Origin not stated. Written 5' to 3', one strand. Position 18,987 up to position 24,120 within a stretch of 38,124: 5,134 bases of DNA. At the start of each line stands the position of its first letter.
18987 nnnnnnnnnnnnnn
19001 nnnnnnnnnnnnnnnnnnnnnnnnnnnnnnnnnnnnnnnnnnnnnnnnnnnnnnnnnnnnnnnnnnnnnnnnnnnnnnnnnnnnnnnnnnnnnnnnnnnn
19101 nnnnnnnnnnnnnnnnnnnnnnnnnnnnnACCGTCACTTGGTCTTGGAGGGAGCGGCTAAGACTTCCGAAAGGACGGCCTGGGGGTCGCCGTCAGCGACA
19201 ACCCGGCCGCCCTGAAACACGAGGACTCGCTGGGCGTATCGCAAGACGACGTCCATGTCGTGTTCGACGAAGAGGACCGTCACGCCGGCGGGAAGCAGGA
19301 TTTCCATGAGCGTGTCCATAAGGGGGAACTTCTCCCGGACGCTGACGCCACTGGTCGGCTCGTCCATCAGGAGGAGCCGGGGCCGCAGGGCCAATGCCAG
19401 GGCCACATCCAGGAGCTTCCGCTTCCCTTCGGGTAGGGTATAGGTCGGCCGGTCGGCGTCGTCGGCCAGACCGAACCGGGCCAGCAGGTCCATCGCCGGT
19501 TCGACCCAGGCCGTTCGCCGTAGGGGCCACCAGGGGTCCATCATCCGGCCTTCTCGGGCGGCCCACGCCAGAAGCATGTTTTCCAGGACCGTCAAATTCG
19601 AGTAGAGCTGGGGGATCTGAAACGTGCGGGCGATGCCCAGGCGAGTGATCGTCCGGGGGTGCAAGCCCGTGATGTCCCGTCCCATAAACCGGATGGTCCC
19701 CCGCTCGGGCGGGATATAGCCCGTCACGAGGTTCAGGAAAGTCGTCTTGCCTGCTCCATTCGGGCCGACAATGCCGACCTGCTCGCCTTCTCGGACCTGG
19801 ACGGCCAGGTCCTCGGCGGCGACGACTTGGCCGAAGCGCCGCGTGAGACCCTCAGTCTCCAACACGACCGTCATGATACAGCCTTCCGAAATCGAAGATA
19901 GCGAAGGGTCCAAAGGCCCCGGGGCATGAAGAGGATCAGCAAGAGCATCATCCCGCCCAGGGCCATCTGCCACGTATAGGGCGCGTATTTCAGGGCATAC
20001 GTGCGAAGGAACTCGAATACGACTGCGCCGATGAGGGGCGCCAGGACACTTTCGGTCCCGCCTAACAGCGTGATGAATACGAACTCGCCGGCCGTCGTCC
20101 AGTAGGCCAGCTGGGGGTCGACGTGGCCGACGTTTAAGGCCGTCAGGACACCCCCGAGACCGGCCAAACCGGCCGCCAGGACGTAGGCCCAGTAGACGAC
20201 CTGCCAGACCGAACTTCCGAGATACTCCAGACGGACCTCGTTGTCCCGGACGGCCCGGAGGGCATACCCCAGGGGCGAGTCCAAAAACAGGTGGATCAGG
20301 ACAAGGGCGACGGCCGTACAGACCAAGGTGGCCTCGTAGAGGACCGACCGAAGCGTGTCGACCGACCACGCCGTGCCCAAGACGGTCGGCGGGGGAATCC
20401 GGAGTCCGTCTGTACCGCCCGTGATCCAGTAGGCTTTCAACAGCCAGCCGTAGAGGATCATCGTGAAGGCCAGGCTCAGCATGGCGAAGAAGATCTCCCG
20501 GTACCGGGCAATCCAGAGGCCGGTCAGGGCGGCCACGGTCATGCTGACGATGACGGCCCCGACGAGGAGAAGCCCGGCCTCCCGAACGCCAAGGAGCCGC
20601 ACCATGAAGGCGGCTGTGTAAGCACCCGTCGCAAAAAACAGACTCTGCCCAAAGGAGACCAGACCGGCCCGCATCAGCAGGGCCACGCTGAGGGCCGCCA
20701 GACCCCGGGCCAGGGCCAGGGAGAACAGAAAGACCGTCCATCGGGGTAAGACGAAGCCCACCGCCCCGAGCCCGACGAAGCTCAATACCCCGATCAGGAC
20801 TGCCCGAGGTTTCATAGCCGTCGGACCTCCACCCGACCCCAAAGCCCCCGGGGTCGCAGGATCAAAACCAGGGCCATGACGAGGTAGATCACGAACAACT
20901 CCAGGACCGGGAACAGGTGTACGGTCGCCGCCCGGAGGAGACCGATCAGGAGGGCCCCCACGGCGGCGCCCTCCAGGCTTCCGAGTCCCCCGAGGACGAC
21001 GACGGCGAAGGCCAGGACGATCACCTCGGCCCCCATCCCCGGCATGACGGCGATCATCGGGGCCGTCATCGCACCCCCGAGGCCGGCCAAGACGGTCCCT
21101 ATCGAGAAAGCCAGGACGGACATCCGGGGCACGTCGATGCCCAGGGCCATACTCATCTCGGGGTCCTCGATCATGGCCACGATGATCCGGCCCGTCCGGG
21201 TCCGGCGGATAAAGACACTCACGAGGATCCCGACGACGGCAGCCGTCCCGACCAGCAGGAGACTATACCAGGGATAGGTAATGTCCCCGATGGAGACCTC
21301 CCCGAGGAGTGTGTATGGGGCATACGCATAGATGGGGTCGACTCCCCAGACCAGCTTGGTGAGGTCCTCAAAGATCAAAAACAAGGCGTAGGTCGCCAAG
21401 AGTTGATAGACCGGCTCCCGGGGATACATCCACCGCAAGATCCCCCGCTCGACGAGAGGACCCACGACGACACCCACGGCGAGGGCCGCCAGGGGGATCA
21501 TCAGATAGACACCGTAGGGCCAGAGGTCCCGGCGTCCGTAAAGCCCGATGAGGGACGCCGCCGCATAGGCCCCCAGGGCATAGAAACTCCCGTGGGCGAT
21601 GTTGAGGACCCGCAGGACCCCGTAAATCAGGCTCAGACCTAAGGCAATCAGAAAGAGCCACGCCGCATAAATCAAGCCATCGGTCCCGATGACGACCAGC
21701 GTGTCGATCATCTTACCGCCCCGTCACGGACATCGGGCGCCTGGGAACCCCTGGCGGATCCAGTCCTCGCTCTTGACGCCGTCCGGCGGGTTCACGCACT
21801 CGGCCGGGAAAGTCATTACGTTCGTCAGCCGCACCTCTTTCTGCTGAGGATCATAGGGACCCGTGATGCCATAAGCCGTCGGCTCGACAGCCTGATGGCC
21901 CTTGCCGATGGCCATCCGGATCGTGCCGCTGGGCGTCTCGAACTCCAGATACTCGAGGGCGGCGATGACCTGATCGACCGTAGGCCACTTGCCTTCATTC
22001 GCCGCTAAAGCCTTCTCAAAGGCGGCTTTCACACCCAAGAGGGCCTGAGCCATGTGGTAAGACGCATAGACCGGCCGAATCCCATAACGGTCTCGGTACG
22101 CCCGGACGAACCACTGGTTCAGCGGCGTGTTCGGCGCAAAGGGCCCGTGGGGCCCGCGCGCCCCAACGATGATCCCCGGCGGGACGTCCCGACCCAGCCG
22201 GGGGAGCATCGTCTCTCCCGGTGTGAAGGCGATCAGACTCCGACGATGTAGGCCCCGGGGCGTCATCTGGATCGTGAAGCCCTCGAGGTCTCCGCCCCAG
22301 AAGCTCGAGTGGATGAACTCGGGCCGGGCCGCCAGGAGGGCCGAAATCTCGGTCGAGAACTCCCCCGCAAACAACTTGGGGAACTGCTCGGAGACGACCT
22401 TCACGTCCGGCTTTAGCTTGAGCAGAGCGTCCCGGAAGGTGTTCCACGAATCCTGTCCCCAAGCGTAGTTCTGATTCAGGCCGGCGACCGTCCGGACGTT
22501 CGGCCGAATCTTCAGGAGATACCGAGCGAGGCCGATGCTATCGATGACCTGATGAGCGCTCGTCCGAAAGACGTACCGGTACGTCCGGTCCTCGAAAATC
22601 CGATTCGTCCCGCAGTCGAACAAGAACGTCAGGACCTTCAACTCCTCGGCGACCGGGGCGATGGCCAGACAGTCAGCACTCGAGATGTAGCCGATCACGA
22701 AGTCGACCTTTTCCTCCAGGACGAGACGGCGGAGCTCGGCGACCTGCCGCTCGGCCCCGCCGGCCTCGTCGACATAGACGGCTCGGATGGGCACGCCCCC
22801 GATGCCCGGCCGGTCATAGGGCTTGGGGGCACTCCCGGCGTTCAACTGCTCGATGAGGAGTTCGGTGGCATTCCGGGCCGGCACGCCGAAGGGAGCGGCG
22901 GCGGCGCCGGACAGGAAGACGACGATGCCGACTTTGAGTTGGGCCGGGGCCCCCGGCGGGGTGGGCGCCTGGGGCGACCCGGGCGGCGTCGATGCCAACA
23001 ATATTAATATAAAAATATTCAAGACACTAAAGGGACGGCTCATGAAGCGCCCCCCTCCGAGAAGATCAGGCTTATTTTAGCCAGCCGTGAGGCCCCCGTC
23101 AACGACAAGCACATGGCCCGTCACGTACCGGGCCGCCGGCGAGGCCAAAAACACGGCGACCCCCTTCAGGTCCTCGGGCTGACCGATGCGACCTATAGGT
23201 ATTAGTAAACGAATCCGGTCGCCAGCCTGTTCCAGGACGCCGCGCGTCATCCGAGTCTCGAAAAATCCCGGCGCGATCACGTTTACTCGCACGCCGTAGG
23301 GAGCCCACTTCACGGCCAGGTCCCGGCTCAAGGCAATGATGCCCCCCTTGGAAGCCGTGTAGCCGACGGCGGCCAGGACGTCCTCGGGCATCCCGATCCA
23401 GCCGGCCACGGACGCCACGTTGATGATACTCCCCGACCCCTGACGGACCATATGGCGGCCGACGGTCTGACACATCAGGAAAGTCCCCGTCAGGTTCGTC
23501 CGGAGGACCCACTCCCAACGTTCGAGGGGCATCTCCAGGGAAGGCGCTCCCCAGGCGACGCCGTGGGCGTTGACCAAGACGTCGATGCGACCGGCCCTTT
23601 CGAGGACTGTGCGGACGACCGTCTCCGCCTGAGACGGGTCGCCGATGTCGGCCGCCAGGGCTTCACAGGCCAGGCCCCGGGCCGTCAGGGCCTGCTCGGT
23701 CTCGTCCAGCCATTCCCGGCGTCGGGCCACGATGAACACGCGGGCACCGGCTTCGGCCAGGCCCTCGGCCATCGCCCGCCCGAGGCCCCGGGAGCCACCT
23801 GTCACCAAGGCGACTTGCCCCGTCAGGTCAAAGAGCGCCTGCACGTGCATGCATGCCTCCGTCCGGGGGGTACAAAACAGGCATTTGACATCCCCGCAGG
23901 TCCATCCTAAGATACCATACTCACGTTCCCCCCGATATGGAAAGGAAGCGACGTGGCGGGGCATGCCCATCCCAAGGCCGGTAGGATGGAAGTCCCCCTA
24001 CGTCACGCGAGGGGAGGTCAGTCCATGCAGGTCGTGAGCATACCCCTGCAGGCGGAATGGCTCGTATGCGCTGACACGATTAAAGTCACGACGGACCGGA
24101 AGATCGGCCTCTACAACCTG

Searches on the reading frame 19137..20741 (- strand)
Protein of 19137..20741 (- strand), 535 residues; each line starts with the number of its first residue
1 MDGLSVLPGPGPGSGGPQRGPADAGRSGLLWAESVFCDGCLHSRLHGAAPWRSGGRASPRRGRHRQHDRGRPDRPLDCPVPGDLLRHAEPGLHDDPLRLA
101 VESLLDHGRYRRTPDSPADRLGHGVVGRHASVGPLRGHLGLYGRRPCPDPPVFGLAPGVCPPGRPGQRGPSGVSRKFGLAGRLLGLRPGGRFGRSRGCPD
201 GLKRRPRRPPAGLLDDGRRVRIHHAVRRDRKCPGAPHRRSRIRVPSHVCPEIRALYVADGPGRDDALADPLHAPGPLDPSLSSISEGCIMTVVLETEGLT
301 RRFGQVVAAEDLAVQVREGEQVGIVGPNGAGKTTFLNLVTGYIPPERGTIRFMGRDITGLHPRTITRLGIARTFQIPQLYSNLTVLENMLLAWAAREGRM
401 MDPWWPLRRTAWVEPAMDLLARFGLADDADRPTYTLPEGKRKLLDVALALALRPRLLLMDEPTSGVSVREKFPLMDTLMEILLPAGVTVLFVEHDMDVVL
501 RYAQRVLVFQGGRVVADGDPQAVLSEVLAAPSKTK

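Call 44: search_protein_families(library=pfam, proteins=[window:19137-20741:-], max_evalue=0.00001)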
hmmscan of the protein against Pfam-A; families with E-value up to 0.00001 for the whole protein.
window:19137-20741:- (535 aa): 2 families
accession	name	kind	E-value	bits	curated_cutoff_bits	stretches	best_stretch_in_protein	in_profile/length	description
PF00005.33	ABC_tran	-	5.5e-27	95.5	25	1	310-464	2-137/137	ABC transporter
PF13304.12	AAA_21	-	3.7e-07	30.9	27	0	428-482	230-283/304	AAA domain, putative AbiEii toxin, Type IV TA system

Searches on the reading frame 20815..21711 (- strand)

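Call 44: search_protein_families(library=pfam, proteins=[window:20815-21711:-], max_evalue=0.00001)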
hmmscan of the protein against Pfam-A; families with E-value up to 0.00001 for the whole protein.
window:20815-21711:- (299 aa): 1 family
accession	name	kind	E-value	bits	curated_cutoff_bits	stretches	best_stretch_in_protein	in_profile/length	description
PF02653.21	BPD_transp_2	-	7.8e-39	133.9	26.8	1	11-283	4-269/269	Branched-chain amino acid transport system / permease component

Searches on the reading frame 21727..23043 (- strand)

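Call 45: search_protein_families(library=pfam, proteins=[window:21727-23043:-], max_evalue=0.00001)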
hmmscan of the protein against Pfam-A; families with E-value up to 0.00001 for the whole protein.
window:21727-23043:- (439 aa): 2 families
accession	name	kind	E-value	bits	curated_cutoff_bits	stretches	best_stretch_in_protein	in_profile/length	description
PF13458.12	Peripla_BP_6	-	8.9e-49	167.4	31.7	1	36-388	2-332/343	Periplasmic binding protein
PF13433.12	Peripla_BP_5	-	8.3e-20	71.6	27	1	36-383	1-326/363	Periplasmic binding protein domain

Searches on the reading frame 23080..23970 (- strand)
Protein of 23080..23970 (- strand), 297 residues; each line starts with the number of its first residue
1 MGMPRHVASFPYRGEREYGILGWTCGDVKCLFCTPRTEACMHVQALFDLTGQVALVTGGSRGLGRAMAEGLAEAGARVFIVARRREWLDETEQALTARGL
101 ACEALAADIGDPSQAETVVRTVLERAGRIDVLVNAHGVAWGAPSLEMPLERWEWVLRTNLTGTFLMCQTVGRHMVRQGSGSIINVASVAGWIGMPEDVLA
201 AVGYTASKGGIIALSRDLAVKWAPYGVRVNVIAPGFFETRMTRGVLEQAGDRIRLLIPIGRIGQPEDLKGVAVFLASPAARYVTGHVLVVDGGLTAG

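Call 45: search_protein_families(library=pfam, proteins=[window:23080-23970:-], max_evalue=0.00001)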
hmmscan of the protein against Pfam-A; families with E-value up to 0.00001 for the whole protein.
window:23080-23970:- (297 aa): 4 families
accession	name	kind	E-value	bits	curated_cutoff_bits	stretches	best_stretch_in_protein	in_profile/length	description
PF13561.12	adh_short_C2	-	9.6e-61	205.8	27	1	61-295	6-236/236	Enoyl-(Acyl carrier protein) reductase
PF00106.31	adh_short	-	3.6e-55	186.9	26.6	1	52-247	1-192/195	short chain dehydrogenase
PF08659.16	KR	-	3.2e-15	57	22.6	1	54-198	3-147/180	KR domain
PF23441.1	SDR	-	6.9e-09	35.9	27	1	51-294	7-255/258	SDR-like rossmann domain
